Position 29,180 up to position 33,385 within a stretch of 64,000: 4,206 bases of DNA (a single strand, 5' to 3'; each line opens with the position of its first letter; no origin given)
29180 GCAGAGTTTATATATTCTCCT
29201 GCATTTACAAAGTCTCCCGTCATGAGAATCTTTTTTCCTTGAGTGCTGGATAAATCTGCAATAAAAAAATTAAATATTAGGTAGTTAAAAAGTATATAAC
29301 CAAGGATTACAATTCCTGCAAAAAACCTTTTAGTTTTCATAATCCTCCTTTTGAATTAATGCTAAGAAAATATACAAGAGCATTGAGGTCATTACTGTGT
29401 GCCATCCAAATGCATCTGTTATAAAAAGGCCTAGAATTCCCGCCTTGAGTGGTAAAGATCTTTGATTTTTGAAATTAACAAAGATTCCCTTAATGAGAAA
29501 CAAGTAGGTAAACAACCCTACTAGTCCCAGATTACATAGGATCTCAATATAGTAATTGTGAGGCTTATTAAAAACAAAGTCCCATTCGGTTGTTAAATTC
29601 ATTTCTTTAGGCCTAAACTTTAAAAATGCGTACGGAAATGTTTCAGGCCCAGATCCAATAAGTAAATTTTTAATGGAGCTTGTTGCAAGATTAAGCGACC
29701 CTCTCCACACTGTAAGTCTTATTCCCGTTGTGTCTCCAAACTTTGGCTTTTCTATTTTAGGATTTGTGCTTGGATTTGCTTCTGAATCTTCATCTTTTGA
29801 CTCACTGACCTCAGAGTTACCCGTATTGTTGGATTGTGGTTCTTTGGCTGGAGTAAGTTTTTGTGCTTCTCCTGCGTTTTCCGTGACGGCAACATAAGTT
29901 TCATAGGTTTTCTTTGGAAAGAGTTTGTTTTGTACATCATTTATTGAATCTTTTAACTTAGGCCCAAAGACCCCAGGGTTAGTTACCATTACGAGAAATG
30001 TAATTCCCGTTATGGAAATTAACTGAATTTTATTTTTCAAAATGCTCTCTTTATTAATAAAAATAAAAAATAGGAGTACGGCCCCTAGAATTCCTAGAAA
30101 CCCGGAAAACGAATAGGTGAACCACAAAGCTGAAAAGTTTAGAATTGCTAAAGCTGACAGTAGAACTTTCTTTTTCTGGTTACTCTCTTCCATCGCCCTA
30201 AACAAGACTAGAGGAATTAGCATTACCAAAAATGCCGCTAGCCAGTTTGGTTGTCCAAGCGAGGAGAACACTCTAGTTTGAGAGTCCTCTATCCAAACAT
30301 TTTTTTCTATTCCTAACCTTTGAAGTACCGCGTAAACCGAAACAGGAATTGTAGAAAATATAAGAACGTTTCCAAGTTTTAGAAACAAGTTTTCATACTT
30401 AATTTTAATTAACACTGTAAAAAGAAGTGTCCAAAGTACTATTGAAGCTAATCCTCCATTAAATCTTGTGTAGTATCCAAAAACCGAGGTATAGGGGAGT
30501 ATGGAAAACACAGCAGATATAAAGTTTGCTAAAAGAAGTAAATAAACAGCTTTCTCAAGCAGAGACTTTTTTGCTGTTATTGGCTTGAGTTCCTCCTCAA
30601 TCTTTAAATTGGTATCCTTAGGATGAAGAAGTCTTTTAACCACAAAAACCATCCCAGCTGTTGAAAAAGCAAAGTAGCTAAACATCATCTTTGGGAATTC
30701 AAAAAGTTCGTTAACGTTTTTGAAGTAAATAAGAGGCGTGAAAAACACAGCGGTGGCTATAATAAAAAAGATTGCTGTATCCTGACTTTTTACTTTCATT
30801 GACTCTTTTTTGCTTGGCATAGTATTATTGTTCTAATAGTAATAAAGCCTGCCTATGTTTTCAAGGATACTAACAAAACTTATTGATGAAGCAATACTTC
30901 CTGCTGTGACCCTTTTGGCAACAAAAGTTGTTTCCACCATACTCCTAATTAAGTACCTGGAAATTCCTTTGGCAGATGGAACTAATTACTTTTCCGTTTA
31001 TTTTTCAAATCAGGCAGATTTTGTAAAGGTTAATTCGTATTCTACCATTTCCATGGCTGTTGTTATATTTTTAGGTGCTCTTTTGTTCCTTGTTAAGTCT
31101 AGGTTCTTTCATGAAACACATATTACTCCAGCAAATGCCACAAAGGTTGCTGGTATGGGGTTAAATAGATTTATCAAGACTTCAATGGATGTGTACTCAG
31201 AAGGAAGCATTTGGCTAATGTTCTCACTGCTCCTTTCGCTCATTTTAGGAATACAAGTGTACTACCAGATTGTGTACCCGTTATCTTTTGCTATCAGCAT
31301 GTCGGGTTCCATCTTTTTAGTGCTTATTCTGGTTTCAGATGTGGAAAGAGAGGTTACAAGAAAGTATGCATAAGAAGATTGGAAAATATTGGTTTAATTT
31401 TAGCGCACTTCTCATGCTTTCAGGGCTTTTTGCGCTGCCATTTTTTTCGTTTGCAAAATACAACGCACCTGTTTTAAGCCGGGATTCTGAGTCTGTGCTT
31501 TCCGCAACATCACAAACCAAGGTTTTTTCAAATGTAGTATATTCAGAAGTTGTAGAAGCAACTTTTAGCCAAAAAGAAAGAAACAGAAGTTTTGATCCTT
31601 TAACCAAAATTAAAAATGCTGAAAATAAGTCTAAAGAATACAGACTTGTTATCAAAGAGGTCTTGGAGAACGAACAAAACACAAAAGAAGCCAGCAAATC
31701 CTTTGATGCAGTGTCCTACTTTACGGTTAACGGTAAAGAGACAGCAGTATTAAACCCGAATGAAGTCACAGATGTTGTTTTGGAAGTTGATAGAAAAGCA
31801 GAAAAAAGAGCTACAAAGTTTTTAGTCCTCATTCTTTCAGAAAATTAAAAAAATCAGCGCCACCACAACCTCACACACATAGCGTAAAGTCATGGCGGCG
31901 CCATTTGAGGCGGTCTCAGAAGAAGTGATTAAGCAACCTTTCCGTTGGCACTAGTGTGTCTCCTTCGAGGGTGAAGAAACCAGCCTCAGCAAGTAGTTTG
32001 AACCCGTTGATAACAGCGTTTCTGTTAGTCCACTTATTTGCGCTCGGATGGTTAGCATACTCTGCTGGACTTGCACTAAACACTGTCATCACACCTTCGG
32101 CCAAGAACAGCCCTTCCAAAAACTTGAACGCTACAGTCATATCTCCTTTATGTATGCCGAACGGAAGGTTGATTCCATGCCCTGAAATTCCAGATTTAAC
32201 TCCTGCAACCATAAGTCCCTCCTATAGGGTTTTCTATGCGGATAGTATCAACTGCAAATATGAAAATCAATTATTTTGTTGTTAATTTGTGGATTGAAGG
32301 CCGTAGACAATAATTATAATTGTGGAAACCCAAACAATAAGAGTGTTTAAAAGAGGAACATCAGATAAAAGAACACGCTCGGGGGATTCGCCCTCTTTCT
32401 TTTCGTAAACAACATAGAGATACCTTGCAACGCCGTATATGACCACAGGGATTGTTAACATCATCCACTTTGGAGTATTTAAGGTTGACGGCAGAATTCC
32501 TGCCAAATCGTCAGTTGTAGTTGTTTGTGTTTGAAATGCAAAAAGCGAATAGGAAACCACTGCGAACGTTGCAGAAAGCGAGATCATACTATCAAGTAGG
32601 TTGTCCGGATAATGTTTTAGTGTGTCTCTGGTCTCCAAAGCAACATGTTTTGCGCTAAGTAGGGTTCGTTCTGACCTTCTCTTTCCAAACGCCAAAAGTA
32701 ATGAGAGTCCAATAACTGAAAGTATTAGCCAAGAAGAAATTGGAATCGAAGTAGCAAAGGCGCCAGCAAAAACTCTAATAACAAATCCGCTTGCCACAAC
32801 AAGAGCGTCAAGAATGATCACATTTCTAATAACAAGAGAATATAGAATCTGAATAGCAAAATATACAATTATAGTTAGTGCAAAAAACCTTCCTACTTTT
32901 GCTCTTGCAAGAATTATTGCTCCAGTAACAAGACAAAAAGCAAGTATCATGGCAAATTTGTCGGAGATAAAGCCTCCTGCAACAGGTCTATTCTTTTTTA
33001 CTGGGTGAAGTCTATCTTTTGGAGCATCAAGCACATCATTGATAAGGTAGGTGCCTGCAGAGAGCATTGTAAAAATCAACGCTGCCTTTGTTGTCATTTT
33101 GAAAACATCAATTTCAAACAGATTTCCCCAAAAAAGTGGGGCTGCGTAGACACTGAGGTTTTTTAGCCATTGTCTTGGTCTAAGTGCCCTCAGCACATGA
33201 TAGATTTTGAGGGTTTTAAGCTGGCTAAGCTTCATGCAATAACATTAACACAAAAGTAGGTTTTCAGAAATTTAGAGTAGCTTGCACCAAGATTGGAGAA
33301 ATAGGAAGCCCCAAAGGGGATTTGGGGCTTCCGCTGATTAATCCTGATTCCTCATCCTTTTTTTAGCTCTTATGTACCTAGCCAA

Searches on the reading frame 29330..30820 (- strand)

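Call 103: search_protein_families(library=pfam, proteins=[window:29330-30820:-], max_evalue=0.001)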
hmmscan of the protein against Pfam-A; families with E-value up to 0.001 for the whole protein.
window:29330-30820:- (496 aa): 1 family
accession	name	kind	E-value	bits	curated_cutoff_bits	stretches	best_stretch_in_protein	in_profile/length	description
PF04932.20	Wzy_C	-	7e-11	42.6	31.7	1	224-440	2-149/149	O-Antigen ligase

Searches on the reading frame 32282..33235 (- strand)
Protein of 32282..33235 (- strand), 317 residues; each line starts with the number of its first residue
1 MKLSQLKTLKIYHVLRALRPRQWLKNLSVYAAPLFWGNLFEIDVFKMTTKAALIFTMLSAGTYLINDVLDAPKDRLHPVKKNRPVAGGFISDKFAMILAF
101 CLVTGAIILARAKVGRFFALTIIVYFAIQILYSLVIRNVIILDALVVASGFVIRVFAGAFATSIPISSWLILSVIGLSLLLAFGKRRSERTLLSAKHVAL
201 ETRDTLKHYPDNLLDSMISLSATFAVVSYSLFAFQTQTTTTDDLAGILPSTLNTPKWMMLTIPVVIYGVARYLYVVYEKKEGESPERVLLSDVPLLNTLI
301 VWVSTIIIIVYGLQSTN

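Call 103: search_protein_families(library=pfam, proteins=[window:32282-33235:-], max_evalue=0.001)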
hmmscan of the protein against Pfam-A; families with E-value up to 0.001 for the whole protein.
window:32282-33235:- (317 aa): 1 family
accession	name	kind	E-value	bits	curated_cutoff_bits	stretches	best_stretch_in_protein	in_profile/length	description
PF01040.23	UbiA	-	1.5e-15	57.6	34.2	1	47-176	21-149/250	UbiA prenyltransferase family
